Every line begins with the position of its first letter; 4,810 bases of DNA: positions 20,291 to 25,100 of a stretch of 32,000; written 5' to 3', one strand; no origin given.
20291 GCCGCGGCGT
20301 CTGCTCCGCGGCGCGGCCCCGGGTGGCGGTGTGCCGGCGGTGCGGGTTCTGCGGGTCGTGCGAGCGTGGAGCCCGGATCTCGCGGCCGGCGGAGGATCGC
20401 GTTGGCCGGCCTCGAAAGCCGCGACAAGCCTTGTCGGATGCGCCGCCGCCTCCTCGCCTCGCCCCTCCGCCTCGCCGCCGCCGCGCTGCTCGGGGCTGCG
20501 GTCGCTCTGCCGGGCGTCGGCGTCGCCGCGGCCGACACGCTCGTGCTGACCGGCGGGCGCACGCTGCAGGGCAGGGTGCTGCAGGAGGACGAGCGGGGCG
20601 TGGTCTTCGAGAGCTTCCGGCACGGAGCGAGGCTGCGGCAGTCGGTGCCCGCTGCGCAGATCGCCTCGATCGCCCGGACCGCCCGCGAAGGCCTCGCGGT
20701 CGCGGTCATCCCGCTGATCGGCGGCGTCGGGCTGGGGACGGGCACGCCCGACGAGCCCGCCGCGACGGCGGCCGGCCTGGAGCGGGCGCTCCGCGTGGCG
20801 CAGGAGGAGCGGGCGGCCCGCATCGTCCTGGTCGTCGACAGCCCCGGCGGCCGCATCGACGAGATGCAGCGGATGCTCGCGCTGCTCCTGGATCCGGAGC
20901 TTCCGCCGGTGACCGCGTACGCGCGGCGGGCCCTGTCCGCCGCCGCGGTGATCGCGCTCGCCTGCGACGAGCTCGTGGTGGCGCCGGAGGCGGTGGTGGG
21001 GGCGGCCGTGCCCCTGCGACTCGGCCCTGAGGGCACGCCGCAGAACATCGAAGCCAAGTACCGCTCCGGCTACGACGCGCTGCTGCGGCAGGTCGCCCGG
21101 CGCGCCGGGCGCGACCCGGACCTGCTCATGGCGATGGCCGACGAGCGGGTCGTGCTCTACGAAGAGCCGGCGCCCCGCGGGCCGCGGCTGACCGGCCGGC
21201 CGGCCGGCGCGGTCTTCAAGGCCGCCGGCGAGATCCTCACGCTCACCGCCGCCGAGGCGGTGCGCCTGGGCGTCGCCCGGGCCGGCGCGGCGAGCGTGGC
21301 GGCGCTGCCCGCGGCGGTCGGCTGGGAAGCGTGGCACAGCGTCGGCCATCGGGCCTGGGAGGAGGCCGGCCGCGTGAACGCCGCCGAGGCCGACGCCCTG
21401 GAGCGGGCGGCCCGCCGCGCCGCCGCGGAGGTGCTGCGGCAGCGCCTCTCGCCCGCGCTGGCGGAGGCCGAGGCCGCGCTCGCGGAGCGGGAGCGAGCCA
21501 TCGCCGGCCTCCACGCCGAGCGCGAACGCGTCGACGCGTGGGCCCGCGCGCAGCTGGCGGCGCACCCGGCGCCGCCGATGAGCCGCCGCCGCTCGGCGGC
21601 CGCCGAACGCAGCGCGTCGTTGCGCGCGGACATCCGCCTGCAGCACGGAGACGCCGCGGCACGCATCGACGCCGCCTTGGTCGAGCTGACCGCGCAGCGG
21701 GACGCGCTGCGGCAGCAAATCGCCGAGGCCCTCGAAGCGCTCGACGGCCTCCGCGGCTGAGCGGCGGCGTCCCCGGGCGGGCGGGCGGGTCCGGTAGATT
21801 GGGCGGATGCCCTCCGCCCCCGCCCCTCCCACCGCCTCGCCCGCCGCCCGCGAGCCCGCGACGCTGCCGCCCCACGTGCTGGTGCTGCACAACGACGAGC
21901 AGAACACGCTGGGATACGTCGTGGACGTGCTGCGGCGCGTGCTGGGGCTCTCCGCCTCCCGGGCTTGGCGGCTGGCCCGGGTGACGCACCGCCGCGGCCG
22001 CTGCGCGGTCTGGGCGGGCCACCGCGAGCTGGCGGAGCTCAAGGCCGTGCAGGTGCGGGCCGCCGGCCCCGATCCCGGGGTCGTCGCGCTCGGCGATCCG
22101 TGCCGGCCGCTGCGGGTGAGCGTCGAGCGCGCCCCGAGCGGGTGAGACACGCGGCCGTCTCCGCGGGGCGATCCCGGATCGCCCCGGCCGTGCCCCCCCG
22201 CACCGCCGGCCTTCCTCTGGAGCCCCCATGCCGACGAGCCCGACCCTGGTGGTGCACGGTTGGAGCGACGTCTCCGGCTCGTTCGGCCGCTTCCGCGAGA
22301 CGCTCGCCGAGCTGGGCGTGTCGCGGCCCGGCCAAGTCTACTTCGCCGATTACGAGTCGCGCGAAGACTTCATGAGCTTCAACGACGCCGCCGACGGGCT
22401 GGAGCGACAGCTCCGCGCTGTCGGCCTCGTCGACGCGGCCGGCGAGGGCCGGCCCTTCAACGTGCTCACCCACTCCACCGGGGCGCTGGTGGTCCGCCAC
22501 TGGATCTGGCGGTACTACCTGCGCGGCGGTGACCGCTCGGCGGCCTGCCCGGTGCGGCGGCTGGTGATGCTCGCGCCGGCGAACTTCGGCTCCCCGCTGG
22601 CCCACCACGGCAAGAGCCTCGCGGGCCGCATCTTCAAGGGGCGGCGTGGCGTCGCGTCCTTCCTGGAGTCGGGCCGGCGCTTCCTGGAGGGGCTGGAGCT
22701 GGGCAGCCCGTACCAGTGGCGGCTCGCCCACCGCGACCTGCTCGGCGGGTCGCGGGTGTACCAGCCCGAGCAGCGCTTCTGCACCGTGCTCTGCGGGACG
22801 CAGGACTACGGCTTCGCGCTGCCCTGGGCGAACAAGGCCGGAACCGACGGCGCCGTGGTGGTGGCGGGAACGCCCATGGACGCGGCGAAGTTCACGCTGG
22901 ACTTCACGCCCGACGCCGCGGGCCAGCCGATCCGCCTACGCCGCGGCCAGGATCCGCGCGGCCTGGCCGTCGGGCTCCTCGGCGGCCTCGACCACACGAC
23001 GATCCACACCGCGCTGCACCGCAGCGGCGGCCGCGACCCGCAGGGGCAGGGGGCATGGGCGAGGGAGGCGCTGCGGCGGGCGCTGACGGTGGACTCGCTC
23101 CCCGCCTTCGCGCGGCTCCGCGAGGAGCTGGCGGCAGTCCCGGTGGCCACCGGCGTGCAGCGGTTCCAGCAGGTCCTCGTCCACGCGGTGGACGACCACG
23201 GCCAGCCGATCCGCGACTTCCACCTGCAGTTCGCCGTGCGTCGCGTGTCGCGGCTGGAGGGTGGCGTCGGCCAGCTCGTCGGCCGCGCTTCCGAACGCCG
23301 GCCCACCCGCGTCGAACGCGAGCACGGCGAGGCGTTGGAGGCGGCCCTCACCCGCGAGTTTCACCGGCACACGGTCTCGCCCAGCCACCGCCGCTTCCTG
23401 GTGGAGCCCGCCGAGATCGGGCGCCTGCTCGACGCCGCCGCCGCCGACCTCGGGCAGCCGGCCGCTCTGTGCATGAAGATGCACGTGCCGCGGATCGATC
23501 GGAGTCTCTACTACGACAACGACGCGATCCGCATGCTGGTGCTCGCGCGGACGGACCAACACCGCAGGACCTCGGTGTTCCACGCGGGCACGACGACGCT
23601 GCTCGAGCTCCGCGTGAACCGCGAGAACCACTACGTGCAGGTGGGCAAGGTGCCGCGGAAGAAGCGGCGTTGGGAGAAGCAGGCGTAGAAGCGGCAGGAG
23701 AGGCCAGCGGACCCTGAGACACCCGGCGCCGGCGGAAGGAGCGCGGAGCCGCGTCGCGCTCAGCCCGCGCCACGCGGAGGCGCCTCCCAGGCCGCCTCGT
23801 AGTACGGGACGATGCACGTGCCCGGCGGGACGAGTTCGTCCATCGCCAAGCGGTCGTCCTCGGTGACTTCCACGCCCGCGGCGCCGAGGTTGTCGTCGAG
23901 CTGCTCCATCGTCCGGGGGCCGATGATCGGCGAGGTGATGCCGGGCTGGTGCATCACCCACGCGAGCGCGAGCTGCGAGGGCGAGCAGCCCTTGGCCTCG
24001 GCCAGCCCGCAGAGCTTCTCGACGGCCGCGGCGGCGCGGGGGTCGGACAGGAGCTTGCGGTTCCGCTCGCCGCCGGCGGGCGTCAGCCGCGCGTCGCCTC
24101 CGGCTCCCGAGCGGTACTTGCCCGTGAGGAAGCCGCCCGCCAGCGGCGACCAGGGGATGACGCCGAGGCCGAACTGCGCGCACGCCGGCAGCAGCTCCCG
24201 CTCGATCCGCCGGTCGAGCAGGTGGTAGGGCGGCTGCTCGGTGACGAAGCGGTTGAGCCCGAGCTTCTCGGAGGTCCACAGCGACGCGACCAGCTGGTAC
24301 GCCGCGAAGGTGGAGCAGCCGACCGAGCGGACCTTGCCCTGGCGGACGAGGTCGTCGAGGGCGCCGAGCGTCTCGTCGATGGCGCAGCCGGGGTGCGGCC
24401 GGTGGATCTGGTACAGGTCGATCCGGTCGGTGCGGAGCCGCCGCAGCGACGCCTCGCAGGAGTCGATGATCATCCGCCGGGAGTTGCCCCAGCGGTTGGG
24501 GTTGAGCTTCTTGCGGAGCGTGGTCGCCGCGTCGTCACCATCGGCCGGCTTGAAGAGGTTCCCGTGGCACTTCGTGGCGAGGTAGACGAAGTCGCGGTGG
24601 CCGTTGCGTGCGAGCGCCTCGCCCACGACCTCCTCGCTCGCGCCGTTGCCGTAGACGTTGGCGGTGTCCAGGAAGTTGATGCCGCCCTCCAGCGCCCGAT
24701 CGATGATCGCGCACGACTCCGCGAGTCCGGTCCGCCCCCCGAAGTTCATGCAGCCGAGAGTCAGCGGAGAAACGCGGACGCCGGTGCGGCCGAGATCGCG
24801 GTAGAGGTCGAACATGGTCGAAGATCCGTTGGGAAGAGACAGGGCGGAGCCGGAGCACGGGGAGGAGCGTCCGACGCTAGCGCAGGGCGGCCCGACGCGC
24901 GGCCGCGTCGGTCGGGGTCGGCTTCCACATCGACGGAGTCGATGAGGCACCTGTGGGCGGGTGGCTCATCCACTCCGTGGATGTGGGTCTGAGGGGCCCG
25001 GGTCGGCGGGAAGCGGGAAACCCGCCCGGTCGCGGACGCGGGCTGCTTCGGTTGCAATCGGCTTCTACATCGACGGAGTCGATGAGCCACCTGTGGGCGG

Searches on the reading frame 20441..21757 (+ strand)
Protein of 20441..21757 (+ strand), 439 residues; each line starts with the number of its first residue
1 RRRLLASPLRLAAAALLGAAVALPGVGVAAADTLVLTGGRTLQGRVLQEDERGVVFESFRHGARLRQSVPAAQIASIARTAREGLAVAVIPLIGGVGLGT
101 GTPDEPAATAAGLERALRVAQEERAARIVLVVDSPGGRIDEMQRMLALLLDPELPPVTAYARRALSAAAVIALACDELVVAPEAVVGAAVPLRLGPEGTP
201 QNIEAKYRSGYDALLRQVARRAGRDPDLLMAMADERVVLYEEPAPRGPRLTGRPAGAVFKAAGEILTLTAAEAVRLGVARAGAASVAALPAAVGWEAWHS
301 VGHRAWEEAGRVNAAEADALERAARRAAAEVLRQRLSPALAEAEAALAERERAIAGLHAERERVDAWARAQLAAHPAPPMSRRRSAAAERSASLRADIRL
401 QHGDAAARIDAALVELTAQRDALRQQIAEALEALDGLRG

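Call 23: search_protein_families(library=pfam, proteins=[window:20441-21757:+], max_evalue=0.001)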
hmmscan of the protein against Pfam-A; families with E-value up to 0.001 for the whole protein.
window:20441-21757:+ (439 aa): 2 families
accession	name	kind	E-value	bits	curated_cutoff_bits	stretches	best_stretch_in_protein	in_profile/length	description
PF25145.1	NfeD1b_N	-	1.3e-22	80.7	40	1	113-251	19-153/189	NfeD1b, N-terminal domain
PF01972.22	SDH_protease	-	0.00069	19.2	31.3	0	115-207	83-172/286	ClpP-like SDH-type serine proteinase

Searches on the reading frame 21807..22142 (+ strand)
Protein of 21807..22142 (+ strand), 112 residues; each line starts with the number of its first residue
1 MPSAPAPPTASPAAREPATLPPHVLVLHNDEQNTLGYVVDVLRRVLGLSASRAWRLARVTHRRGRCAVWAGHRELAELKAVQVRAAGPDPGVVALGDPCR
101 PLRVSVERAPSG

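Call 23: search_protein_families(library=pfam, proteins=[window:21807-22142:+], max_evalue=0.001)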
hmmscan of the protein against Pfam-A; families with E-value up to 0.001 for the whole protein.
window:21807-22142:+ (112 aa): 1 family
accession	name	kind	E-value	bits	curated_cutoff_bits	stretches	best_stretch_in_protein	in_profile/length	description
PF02617.22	ClpS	-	8.1e-16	58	23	1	21-85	4-68/80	ATP-dependent Clp protease adaptor protein ClpS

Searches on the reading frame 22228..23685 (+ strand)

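Call 23: search_protein_families(library=pfam, proteins=[window:22228-23685:+], max_evalue=0.001)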
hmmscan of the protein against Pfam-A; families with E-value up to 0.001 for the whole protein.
window:22228-23685:+ (486 aa): 1 family
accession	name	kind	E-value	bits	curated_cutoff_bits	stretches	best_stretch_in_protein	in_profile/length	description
PF24096.1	DUF7379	-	0.0004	20.8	33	1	72-127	67-120/191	Domain of unknown function (DUF7379)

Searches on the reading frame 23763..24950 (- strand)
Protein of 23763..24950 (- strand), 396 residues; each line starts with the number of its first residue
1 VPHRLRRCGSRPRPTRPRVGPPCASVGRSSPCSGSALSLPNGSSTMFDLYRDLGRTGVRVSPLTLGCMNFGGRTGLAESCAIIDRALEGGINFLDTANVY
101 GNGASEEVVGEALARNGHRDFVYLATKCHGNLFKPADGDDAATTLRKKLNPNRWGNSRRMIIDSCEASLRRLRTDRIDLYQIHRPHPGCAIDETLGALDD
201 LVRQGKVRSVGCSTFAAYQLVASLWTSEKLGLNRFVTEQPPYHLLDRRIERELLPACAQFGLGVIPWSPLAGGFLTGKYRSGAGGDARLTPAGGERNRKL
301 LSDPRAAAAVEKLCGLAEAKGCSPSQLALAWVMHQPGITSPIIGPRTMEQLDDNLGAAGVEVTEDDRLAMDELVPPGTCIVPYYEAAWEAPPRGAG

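Call 23: search_protein_families(library=pfam, proteins=[window:23763-24950:-], max_evalue=0.001)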
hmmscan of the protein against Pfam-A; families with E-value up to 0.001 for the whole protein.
window:23763-24950:- (396 aa): 1 family
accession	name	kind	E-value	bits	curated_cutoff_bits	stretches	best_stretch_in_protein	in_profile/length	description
PF00248.27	Aldo_ket_red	-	6.3e-72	242.5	24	1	63-373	2-289/291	Aldo/keto reductase family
